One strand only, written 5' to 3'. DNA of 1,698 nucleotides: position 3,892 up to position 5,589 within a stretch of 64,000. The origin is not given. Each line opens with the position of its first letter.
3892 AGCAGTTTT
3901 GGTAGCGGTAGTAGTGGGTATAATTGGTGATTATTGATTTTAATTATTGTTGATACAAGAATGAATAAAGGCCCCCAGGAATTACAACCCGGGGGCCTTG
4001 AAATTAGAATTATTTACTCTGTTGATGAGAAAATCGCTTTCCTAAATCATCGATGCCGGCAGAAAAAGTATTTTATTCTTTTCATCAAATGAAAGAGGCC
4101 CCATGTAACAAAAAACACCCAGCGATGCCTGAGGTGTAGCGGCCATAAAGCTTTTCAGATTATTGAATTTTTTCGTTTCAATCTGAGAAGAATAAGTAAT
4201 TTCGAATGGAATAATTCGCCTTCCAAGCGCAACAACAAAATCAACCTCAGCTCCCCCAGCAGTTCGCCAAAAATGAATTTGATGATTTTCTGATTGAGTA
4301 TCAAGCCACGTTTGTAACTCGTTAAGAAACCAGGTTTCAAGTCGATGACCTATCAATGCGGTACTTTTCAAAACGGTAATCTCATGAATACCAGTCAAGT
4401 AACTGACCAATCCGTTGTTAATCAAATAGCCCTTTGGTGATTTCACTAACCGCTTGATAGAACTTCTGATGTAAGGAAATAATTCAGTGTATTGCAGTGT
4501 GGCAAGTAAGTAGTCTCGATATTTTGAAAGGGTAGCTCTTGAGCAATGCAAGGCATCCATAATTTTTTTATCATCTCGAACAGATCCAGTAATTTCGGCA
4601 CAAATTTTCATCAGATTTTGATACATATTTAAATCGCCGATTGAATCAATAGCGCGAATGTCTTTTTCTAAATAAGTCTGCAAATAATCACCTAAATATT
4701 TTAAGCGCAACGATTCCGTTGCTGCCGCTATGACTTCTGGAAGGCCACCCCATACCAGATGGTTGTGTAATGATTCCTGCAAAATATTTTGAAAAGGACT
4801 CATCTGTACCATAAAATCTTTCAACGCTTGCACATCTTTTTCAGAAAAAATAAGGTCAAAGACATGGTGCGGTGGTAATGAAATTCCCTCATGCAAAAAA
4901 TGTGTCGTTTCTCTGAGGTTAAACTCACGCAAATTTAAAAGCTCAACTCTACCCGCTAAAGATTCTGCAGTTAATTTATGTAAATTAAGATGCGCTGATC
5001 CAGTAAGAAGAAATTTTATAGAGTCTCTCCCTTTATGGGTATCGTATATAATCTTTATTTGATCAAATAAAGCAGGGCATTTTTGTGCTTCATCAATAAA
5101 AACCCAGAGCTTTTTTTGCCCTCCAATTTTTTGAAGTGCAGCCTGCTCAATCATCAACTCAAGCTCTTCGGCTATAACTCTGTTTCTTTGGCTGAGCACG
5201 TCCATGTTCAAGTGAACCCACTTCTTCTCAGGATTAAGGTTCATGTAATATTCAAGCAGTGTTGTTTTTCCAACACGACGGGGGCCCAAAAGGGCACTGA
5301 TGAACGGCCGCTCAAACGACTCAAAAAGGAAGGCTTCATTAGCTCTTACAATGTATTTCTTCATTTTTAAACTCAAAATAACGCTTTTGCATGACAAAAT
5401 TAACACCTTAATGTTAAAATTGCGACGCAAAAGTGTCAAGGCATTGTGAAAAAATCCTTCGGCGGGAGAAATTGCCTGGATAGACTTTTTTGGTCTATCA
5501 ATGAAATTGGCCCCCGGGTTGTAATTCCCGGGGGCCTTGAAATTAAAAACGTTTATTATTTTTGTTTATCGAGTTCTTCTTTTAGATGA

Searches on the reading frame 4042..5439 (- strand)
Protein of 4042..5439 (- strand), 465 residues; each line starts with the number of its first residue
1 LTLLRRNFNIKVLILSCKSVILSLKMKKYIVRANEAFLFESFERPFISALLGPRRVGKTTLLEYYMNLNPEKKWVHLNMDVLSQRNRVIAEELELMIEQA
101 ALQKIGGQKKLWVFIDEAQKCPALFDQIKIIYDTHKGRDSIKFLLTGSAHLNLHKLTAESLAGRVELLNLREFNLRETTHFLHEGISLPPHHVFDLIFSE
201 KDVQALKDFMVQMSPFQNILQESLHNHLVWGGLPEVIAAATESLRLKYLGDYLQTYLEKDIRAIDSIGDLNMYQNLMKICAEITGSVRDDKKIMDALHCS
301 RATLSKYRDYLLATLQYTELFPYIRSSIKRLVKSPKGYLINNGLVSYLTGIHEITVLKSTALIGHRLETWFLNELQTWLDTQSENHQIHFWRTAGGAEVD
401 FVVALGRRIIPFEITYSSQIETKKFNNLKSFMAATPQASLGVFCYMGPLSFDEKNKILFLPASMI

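Call 3: search_protein_families(library=pfam, proteins=[window:4042-5439:-], max_evalue=0.1)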
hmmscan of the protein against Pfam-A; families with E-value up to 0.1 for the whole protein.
window:4042-5439:- (465 aa): 5 families
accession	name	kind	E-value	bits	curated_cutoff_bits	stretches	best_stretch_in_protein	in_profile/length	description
PF13635.12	DUF4143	-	1.1e-27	97.1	28.1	1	258-416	1-159/160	Domain of unknown function (DUF4143)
PF13173.12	AAA_14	-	8.5e-25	87.7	27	1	47-178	4-128/129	AAA domain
PF13401.12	AAA_22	-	1.8e-05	25.5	27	1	48-151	8-126/130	AAA domain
PF08477.19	Roc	-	0.047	14.4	27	0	50-72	4-26/119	Ras of Complex, Roc, domain of DAPkinase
PF01637.24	ATPase_2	-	0.063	13.5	33.2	0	46-86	21-61/225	ATPase domain predominantly from Archaea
